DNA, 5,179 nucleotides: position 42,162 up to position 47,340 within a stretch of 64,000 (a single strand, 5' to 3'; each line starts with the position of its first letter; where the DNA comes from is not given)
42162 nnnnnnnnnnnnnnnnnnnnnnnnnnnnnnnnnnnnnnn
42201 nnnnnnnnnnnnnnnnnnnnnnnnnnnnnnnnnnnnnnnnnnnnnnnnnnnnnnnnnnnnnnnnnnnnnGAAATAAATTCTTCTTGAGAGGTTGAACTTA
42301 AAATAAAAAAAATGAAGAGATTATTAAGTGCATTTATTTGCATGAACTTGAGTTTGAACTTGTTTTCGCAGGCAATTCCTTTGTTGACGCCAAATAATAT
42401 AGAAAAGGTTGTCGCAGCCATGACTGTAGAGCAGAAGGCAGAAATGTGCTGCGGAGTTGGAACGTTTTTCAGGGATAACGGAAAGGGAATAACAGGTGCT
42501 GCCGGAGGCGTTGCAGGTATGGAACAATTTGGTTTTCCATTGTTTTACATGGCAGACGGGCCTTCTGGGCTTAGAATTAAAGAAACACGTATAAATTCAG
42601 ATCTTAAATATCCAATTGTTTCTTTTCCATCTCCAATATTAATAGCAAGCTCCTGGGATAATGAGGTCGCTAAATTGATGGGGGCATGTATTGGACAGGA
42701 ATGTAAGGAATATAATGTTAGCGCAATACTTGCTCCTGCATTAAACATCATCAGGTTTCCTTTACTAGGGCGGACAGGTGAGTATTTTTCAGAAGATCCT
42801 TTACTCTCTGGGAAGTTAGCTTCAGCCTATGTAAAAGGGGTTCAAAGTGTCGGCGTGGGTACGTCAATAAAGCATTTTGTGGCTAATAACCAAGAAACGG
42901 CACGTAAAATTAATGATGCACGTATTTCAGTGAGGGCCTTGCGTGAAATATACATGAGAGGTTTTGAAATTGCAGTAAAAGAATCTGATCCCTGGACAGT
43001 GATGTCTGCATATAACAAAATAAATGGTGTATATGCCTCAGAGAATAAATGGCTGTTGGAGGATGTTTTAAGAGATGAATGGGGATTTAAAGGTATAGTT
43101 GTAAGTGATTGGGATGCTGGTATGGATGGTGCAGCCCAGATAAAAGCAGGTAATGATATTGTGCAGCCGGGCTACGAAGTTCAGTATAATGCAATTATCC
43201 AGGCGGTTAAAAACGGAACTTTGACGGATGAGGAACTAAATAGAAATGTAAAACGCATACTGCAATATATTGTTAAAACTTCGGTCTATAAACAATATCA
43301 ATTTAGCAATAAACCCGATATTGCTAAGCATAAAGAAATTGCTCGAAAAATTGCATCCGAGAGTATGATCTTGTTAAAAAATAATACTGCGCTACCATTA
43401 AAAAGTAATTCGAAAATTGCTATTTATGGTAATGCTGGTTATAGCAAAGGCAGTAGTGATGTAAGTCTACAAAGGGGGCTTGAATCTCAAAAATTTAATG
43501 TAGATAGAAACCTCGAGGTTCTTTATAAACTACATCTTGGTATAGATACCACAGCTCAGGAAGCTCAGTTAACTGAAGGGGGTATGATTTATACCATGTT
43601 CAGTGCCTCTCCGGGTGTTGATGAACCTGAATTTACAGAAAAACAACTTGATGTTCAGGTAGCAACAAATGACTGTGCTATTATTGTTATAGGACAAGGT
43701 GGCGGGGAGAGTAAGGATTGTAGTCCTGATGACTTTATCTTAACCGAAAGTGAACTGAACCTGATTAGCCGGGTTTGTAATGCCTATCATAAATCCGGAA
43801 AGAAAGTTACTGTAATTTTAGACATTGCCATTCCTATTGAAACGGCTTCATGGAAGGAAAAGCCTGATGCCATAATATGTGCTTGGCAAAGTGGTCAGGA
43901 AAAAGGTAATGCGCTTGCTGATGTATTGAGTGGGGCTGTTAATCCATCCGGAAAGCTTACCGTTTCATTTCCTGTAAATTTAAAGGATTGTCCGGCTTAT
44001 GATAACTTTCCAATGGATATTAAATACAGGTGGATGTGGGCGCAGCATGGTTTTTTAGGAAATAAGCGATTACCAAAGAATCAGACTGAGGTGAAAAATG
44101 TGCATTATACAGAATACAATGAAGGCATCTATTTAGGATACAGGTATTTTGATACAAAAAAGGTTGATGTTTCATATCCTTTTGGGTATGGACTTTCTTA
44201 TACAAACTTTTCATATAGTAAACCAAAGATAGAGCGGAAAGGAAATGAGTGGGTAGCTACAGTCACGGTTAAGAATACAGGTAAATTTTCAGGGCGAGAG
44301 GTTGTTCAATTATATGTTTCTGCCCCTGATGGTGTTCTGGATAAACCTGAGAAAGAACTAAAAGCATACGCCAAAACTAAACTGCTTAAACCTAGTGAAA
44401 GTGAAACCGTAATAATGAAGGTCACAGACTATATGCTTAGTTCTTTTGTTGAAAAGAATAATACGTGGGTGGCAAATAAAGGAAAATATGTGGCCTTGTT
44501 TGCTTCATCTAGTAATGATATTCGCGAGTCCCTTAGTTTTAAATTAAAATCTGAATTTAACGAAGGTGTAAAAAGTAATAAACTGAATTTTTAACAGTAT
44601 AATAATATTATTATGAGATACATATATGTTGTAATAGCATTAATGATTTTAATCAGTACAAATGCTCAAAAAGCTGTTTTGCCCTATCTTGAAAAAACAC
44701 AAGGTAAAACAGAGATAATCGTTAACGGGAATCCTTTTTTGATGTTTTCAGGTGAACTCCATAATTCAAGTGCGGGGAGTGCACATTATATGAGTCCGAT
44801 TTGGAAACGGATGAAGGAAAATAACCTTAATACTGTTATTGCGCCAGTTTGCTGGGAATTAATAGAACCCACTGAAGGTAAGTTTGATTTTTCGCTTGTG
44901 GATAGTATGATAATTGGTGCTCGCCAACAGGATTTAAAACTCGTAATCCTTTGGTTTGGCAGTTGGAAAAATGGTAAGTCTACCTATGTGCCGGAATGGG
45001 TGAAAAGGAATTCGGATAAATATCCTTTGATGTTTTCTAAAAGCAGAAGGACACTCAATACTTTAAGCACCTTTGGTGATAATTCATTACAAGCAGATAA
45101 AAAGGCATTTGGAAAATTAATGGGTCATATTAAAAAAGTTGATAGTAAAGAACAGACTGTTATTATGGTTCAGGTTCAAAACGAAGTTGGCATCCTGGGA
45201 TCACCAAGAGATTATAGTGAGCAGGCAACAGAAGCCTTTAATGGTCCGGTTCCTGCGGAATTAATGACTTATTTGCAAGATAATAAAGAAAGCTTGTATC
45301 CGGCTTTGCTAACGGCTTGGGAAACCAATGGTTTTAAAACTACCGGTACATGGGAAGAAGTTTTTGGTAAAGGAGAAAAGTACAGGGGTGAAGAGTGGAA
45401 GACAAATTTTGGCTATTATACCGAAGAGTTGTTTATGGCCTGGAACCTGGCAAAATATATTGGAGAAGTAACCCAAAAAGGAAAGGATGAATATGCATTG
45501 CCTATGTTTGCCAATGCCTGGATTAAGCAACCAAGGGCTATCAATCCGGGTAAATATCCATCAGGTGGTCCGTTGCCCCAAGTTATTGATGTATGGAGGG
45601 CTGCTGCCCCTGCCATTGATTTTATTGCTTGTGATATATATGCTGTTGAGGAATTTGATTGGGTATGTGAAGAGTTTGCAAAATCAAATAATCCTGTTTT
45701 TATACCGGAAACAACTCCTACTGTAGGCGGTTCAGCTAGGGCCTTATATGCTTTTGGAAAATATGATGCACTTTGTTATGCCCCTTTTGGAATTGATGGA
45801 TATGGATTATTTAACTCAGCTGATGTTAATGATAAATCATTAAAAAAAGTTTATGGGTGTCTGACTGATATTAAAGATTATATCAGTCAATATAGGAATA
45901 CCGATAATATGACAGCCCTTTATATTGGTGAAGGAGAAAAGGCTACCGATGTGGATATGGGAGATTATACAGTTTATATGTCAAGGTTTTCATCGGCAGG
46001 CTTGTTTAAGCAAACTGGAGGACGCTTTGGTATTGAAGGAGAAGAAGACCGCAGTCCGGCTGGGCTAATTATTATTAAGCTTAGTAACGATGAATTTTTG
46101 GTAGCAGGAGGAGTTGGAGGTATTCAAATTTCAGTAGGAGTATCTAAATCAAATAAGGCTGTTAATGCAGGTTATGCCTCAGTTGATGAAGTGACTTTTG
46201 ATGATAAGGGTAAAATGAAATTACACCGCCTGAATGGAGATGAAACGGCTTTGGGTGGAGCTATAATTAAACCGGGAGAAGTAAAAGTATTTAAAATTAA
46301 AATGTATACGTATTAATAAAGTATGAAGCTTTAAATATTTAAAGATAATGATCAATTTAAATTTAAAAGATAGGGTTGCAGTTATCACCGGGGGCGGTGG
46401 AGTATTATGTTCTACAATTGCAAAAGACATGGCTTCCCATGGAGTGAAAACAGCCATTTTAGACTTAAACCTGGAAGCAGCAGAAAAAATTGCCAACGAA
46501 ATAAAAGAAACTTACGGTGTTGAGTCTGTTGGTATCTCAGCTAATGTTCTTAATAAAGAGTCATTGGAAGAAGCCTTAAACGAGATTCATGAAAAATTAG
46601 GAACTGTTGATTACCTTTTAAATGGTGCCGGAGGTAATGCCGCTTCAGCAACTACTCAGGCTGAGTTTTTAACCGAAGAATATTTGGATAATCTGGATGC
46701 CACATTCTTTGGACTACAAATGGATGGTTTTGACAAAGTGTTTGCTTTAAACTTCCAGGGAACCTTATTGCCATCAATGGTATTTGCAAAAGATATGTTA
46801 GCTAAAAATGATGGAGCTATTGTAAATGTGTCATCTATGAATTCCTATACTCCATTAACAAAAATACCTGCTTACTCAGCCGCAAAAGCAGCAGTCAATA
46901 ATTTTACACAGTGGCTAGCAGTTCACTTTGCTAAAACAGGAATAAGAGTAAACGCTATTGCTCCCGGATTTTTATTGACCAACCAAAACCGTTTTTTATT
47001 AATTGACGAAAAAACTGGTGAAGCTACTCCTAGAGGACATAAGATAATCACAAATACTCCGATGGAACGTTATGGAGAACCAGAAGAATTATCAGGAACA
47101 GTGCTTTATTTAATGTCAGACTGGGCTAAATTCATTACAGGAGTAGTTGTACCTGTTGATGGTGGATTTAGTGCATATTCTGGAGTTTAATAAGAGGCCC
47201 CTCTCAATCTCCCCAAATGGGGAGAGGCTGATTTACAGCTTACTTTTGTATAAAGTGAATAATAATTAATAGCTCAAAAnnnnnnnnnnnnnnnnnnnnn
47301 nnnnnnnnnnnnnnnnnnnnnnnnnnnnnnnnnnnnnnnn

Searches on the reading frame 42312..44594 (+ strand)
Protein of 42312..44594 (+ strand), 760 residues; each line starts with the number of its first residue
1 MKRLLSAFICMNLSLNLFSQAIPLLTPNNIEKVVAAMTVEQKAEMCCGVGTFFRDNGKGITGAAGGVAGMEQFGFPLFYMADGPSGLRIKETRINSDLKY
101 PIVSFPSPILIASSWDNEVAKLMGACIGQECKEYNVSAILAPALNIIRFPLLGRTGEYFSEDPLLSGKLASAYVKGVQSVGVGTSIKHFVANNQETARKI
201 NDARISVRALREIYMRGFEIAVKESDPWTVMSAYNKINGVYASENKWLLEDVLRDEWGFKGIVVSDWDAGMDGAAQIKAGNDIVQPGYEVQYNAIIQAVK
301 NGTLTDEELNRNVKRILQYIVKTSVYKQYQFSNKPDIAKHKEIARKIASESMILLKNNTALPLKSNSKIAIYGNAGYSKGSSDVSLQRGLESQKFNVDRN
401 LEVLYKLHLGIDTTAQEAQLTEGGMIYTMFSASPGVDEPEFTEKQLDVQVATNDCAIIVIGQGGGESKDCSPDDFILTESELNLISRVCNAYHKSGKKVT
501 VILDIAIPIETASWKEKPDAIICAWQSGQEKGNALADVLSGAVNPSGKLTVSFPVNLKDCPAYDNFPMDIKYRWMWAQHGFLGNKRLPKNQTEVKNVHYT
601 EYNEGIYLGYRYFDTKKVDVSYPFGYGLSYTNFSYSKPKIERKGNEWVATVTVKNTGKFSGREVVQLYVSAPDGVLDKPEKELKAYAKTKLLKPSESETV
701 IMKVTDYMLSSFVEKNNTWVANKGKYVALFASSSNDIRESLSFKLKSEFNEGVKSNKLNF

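Call 42: search_protein_families(library=pfam, proteins=[window:42312-44594:+], max_evalue=0.00001)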
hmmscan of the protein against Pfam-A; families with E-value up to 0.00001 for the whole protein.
window:42312-44594:+ (760 aa): 3 families
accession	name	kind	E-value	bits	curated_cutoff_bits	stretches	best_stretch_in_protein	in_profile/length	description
PF00933.27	Glyco_hydro_3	-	3.9e-40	138.7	27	1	104-318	84-315/316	Glycosyl hydrolase family 3 N terminal domain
PF01915.27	Glyco_hydro_3_C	-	8.1e-34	117.8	31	1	352-610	1-200/200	Glycosyl hydrolase family 3 C-terminal domain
PF14310.12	Fn3-like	-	6e-18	65.2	25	1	663-734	1-71/71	Fibronectin type III-like domain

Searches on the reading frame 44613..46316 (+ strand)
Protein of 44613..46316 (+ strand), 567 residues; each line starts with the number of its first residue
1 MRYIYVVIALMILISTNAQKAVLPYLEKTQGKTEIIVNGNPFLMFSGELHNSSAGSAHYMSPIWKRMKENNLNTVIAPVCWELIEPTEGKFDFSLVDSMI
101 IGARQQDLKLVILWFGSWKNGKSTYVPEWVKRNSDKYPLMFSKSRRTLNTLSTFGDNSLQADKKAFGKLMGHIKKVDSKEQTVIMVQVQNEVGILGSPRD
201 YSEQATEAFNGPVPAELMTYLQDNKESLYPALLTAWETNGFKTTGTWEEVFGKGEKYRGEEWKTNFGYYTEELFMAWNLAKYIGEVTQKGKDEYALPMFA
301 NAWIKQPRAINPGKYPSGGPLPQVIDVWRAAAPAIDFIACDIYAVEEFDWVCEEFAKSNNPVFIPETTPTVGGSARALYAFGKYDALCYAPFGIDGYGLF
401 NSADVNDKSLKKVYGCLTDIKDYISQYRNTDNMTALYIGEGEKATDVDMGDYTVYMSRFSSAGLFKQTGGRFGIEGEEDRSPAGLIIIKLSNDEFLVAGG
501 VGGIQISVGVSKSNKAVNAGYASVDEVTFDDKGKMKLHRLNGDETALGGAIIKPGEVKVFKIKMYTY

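Call 42: search_protein_families(library=pfam, proteins=[window:44613-46316:+], max_evalue=0.00001)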
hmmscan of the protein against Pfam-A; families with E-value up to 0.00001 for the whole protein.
window:44613-46316:+ (567 aa): 3 families
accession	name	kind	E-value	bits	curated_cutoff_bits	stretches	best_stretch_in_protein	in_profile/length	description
PF18120.7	DUF5597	-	3.1e-18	66.7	23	1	410-548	1-129/133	Domain of unknown function (DUF5597)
PF02449.21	Glyco_hydro_42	-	4.3e-11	43.2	21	1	63-252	15-189/376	Beta-galactosidase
PF01301.25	Glyco_hydro_35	-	2.3e-10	41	27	1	35-270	2-233/319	Glycosyl hydrolases family 35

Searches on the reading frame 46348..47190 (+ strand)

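Call 42: search_protein_families(library=pfam, proteins=[window:46348-47190:+], max_evalue=0.00001)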
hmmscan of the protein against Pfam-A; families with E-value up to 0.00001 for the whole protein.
window:46348-47190:+ (280 aa): 3 families
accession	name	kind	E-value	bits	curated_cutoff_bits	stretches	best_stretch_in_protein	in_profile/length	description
PF13561.12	adh_short_C2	-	7.3e-46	157.1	27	1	23-275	11-236/236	Enoyl-(Acyl carrier protein) reductase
PF00106.31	adh_short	-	5.9e-42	143.8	26.6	1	9-215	1-188/195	short chain dehydrogenase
PF08659.16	KR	-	4.4e-06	27.2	22.6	0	12-186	4-159/180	KR domain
